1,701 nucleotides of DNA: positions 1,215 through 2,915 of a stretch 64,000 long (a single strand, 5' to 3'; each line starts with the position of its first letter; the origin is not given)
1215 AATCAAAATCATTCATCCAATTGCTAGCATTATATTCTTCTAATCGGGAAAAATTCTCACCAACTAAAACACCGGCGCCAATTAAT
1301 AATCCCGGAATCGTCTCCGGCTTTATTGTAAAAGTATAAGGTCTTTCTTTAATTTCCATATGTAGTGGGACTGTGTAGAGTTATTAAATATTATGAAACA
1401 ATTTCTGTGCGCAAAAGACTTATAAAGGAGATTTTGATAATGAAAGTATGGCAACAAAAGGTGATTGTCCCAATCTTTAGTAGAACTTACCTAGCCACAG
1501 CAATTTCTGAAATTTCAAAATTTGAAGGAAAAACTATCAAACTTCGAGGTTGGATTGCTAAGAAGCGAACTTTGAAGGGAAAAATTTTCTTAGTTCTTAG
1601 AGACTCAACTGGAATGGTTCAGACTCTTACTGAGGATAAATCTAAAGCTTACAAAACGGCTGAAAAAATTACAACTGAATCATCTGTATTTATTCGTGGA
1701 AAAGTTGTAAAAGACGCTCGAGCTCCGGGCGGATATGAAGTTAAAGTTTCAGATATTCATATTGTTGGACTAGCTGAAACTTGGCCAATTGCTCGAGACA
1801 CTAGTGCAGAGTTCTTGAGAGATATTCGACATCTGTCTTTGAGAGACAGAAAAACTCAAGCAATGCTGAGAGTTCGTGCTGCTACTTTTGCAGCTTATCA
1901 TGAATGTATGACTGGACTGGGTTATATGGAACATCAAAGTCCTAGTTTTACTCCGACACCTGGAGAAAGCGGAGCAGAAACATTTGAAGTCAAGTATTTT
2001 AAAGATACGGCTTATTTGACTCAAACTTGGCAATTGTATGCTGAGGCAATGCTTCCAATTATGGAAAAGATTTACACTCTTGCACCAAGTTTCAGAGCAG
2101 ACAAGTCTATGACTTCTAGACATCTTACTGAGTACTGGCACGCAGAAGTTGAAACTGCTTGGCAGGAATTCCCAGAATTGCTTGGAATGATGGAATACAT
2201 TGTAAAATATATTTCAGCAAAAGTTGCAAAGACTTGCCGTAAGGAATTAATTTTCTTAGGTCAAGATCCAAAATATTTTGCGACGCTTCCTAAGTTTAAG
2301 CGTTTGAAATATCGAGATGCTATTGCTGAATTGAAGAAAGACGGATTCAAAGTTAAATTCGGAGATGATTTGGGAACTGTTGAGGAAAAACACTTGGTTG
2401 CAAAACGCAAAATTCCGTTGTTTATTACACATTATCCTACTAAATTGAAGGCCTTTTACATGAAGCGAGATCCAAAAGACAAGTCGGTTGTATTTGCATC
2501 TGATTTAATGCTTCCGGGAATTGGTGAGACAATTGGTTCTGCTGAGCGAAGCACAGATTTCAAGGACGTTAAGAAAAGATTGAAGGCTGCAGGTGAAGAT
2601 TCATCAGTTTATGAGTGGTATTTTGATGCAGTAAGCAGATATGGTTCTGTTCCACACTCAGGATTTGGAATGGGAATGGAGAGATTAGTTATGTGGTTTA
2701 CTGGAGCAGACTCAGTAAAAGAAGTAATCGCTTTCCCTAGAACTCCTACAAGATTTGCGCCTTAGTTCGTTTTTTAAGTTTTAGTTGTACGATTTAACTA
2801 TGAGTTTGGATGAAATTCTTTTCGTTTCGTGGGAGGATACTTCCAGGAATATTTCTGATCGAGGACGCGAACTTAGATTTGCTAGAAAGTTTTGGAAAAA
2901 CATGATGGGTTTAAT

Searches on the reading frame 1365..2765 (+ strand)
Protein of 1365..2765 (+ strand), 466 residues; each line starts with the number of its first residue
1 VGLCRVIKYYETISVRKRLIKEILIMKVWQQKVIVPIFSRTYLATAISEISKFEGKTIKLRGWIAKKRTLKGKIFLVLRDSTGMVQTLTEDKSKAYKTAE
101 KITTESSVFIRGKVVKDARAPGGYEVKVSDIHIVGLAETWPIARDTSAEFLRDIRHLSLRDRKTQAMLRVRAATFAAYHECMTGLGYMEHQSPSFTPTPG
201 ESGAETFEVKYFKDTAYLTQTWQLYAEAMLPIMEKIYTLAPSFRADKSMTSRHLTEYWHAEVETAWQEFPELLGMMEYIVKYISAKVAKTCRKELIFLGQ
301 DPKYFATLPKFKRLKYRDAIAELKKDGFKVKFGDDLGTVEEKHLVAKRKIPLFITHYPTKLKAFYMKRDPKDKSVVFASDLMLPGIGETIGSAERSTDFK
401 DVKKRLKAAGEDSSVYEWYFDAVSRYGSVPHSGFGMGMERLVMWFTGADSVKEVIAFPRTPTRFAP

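Call 86: search_protein_families(library=pfam, proteins=[window:1365-2765:+], max_evalue=0.001)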
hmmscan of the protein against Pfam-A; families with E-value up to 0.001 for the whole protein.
window:1365-2765:+ (466 aa): 2 families
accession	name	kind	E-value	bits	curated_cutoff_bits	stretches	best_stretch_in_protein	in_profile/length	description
PF00152.25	tRNA-synt_2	-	7.4e-62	209.6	25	1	150-460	4-307/308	tRNA synthetases class II (D, K and N)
PF01336.31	tRNA_anti-codon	-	1.4e-14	54.2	27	1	59-134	2-75/75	OB-fold nucleic acid binding domain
